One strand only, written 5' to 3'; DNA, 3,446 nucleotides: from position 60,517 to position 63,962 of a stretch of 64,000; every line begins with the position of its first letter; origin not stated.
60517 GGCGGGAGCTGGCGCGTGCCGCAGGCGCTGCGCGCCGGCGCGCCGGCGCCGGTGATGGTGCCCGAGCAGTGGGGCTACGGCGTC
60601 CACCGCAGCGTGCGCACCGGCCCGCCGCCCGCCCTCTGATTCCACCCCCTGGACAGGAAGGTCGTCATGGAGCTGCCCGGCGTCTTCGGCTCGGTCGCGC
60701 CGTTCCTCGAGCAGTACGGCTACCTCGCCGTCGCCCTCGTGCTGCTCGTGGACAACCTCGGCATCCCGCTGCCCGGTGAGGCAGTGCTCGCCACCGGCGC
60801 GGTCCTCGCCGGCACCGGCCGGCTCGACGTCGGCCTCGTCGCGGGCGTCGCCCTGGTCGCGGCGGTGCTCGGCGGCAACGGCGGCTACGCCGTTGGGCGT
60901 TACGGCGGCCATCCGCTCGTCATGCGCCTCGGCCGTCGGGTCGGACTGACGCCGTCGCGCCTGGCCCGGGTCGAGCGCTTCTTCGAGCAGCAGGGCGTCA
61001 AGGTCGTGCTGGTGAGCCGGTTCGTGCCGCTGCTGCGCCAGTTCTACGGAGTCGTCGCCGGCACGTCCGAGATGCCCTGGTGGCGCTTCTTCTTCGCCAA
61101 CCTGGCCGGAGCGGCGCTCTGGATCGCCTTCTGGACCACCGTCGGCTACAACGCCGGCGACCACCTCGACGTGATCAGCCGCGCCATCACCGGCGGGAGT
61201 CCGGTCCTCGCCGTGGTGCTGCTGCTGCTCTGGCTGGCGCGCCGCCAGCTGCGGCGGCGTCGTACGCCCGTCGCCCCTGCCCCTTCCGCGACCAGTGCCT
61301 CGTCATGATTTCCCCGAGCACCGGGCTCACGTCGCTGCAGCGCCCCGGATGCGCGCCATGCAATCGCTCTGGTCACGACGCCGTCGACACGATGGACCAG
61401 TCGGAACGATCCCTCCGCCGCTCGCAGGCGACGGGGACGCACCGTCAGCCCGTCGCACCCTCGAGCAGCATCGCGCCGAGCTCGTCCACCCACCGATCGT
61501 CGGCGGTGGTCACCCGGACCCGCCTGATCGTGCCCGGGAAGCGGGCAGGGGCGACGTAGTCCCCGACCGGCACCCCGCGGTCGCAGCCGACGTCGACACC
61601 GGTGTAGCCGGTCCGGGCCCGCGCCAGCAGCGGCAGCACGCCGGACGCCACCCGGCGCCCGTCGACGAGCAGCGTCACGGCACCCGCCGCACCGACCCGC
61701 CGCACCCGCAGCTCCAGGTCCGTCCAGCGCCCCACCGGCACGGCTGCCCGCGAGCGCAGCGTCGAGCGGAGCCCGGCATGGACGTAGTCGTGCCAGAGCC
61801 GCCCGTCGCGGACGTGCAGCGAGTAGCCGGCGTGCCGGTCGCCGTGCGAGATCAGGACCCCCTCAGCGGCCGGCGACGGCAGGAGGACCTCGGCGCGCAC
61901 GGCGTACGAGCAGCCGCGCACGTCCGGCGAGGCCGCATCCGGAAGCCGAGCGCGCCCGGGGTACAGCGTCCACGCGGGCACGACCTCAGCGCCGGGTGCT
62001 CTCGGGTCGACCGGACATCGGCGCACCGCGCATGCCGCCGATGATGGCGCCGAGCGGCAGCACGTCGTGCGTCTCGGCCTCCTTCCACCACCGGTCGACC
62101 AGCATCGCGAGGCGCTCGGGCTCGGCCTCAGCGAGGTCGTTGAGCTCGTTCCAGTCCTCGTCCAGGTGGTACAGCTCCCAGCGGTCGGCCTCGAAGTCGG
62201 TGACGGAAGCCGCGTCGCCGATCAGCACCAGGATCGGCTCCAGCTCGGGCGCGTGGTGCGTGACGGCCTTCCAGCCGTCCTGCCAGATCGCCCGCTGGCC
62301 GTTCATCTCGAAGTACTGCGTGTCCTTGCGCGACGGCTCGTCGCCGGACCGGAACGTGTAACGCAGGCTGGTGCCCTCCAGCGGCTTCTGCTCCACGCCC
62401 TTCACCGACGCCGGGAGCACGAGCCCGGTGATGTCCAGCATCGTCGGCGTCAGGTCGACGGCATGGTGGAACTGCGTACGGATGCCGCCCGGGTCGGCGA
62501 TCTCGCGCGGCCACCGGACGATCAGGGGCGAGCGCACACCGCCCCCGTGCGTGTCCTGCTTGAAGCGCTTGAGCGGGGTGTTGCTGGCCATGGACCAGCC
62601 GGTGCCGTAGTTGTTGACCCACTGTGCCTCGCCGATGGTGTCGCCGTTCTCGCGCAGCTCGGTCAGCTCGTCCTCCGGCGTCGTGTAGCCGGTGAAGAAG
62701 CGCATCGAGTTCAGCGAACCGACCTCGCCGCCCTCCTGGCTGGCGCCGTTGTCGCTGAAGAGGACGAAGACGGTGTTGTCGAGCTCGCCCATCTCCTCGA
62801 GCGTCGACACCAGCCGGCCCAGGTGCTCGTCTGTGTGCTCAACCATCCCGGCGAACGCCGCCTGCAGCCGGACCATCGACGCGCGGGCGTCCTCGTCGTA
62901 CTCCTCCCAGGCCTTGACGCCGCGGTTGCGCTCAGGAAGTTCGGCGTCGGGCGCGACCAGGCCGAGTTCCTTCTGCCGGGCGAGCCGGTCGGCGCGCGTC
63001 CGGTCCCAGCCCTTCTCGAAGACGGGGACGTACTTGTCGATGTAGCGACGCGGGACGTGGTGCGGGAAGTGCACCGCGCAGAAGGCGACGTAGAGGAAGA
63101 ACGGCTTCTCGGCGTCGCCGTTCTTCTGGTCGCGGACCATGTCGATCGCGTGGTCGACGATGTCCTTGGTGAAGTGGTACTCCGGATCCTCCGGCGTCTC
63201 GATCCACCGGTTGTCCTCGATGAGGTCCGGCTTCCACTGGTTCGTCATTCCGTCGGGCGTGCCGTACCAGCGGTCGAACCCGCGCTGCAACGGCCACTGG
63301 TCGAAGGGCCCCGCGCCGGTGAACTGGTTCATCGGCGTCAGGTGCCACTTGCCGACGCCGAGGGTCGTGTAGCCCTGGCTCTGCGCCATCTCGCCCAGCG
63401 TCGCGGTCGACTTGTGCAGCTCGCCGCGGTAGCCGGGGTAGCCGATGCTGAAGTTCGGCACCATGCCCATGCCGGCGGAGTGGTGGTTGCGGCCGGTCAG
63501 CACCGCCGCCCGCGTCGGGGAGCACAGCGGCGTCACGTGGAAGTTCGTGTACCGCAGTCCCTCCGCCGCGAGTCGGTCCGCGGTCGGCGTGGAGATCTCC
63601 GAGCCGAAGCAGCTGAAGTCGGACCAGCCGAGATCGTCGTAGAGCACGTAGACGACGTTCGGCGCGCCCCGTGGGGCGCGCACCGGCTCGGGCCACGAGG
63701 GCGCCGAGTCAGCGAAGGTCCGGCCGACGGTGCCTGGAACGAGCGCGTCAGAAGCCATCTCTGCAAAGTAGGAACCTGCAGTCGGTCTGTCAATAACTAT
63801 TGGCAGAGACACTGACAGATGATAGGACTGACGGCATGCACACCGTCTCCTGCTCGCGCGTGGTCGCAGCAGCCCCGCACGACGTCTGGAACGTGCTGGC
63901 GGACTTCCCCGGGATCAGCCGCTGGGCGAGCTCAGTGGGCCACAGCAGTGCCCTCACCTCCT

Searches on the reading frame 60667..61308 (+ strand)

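Call 17: search_protein_families(library=pfam, proteins=[window:60667-61308:+], max_evalue=0.001)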
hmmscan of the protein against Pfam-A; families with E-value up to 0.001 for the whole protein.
window:60667-61308:+ (213 aa): 1 family
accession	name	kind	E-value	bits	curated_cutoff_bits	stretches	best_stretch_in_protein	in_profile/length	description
PF09335.16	VTT_dom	-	5.9e-22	78.9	33.9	1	35-161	1-122/123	VTT domain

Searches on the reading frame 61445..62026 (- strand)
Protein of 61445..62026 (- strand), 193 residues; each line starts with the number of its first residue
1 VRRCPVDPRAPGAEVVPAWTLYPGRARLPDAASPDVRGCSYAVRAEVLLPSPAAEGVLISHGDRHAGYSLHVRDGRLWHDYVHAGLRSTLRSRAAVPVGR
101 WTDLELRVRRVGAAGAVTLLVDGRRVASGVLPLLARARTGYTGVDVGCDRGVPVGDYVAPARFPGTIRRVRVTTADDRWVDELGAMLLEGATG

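Call 18: search_protein_families(library=pfam, proteins=[window:61445-62026:-], max_evalue=0.001)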
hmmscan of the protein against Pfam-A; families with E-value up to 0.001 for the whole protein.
window:61445-62026:- (193 aa): 1 family
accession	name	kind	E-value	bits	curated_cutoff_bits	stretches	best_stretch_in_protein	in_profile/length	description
PF13385.13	Laminin_G_3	-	0.00011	22.9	27.6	1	40-172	18-140/151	Concanavalin A-like lectin/glucanases superfamily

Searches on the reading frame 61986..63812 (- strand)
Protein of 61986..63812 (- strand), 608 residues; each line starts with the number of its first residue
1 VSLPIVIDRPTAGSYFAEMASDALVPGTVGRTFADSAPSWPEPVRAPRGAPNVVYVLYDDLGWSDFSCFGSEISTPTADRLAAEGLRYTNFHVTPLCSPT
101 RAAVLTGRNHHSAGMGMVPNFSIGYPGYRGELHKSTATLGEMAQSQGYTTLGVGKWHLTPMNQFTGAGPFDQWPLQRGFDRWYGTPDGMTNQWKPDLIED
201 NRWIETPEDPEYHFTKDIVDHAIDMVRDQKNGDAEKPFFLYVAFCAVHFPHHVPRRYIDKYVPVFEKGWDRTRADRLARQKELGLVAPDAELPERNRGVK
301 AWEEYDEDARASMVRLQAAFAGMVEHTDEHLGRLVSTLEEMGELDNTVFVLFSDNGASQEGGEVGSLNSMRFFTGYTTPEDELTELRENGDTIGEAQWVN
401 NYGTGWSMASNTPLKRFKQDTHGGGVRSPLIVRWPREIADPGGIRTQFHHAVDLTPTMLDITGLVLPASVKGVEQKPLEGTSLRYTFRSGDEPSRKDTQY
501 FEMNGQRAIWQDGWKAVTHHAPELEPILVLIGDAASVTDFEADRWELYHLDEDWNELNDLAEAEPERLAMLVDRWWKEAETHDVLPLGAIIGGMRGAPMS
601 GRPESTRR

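Call 17: search_protein_families(library=pfam, proteins=[window:61986-63812:-], max_evalue=0.001)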
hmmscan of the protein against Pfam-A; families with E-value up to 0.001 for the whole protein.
window:61986-63812:- (608 aa): 3 families
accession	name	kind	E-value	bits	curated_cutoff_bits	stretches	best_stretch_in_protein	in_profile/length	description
PF00884.28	Sulfatase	-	1.7e-66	225.1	25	1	51-463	1-300/301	Sulfatase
PF16347.10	SGSH_C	-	1.5e-09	38.6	29.3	1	424-482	14-71/154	N-sulphoglucosamine sulphohydrolase, C-terminal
PF01663.27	Phosphodiest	-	0.00053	20.1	23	0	303-360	168-224/342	Type I phosphodiesterase / nucleotide pyrophosphatase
